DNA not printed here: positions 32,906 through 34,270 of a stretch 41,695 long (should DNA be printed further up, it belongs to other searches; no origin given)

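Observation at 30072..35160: Ulosonic acid cassette without the canonical precursor enzymes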

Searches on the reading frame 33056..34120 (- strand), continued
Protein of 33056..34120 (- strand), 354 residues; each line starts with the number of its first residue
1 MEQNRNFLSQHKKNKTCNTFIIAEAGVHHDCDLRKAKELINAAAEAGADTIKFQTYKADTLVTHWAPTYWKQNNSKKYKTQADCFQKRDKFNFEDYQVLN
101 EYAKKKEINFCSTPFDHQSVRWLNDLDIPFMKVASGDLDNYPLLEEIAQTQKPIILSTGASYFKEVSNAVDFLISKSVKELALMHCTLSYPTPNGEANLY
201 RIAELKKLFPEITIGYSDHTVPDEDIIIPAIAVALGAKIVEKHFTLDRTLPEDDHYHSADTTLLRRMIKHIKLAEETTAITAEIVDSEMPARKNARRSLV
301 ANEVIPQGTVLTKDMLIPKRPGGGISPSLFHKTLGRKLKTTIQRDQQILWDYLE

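Call 66: search_protein_families(library=pfam, proteins=[L026:9156-9947:+, L026:9944-11020:+, L026:10953-11744:+, L026:11741-12913:+, L026:12910-13566:+, L026:13553-14425:+, L026:8204-9268:-, L026:6984-8207:-], max_evalue=0.001)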
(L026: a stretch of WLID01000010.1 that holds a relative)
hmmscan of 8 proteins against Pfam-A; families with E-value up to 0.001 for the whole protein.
L026:9156-9947:+ (263 aa): 4 families
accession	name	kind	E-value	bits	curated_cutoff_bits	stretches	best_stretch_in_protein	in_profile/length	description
PF00535.33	Glycos_transf_2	-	1e-28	100.8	23.3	1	53-179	2-130/168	Glycosyl transferase family 2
PF10111.15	Glyco_tranf_2_2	-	1.3e-15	58.1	27.3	1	55-147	6-100/276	Glycosyltransferase like family 2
PF13641.12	Glyco_tranf_2_3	-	7.8e-15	55.9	27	1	49-219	1-194/230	Glycosyltransferase like family 2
PF13704.12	Glyco_tranf_2_4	-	0.00035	21.4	27.5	1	68-145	7-88/98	Glycosyl transferase family 2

L026:9944-11020:+ (358 aa): 2 families
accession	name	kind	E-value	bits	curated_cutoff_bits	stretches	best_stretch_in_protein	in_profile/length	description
PF03102.20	NeuB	-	1e-68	231.9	22.1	1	39-279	1-239/241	NeuB family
PF08666.17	SAF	-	2.1e-09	38.2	21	1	295-353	1-63/63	SAF domain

L026:10953-11744:+ (263 aa): 2 families
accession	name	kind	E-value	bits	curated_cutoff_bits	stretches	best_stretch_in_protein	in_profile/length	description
PF02348.25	CTP_transf_3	-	3.9e-26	92.6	22.6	1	29-200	1-170/217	Cytidylyltransferase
PF12804.13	NTP_transf_3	-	8e-09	36.3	27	1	38-153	9-123/160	MobA-like NTP transferase domain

L026:11741-12913:+ (390 aa): 0 families

L026:12910-13566:+ (218 aa): 5 families
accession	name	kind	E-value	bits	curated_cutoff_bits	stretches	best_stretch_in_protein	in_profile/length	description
PF13489.12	Methyltransf_23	-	4e-18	66.1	27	1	24-172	4-161/164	Methyltransferase domain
PF08241.18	Methyltransf_11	-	2.9e-09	37.9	21.2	1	44-126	1-94/95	Methyltransferase domain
PF08242.18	Methyltransf_12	-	5.5e-07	30.7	30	1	44-125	1-98/98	Methyltransferase domain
PF13649.12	Methyltransf_25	-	4.8e-06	27.6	27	1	43-123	1-97/97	Methyltransferase domain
PF07021.18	MetW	-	0.00029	21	21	1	38-114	12-97/193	Methionine biosynthesis protein MetW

L026:13553-14425:+ (290 aa): 0 families

L026:8204-9268:- (354 aa): 1 family
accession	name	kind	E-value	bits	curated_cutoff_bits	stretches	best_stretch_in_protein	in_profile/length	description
PF13692.12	Glyco_trans_1_4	-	0.00015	22.5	27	1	205-311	14-135/142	Glycosyl transferases group 1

L026:6984-8207:- (407 aa): 5 families
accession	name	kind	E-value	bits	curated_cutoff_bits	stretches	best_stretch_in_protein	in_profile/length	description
PF13692.12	Glyco_trans_1_4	-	2.5e-22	80.1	27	1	234-370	7-142/142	Glycosyl transferases group 1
PF00534.26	Glycos_transf_1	-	4.1e-20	72.5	26.4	1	292-381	83-169/172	Glycosyl transferases group 1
PF13439.12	Glyco_transf_4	-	7.1e-14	52.6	28.5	1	13-206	2-169/170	Glycosyltransferase Family 4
PF13524.12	Glyco_trans_1_2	-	4.2e-08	33.7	25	1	292-389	37-133/144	Glycosyl transferase-like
PF20706.3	GT4-conflict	-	3.7e-07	29.9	26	1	280-382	260-369/385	Family 4 Glycosyltransferase in conflict systems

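Call 75: find_encoding_contigs(protein=P0044, flank=9000, max_places=1)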
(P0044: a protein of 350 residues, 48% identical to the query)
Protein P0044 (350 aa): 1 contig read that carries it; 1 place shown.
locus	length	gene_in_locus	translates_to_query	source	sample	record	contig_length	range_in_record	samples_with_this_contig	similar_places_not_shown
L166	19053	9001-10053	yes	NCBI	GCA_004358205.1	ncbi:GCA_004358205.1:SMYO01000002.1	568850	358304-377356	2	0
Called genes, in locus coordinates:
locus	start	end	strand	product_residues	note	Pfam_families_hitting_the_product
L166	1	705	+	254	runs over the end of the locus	PF19567:CpsB_CapC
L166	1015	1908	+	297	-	PF00483:NTP_transferase, PF12804:NTP_transf_3 (weak)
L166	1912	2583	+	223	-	PF02397:Bac_transf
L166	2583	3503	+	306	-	PF00535:Glycos_transf_2, PF10111:Glyco_tranf_2_2 (weak)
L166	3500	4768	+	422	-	PF04932:Wzy_C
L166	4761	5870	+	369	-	PF07388:A-2_8-polyST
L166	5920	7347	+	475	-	PF01943:Polysacc_synt, PF13440:Polysacc_synt_3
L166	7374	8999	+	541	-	PF02348:CTP_transf_3, PF04101:Glyco_tran_28_C (weak)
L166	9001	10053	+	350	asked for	PF03102:NeuB, PF08666:SAF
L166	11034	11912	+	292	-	PF00483:NTP_transferase, PF12804:NTP_transf_3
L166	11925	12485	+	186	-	PF00908:dTDP_sugar_isom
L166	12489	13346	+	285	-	PF01370:Epimerase, PF04321:RmlD_sub_bind, PF01073:3Beta_HSD (weak), PF02719:Polysacc_synt_2, PF07993:NAD_binding_4, PF16363:GDP_Man_Dehyd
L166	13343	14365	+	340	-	PF01073:3Beta_HSD, PF01370:Epimerase, PF02719:Polysacc_synt_2, PF04321:RmlD_sub_bind, PF05368:NmrA (weak), PF07993:NAD_binding_4, PF16363:GDP_Man_Dehyd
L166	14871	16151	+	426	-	PF12708:Pect-lyase_RHGA_epim, PF13229:Beta_helix (weak), PF05048:NosD (weak), PF13229:Beta_helix (weak)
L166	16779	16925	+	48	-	-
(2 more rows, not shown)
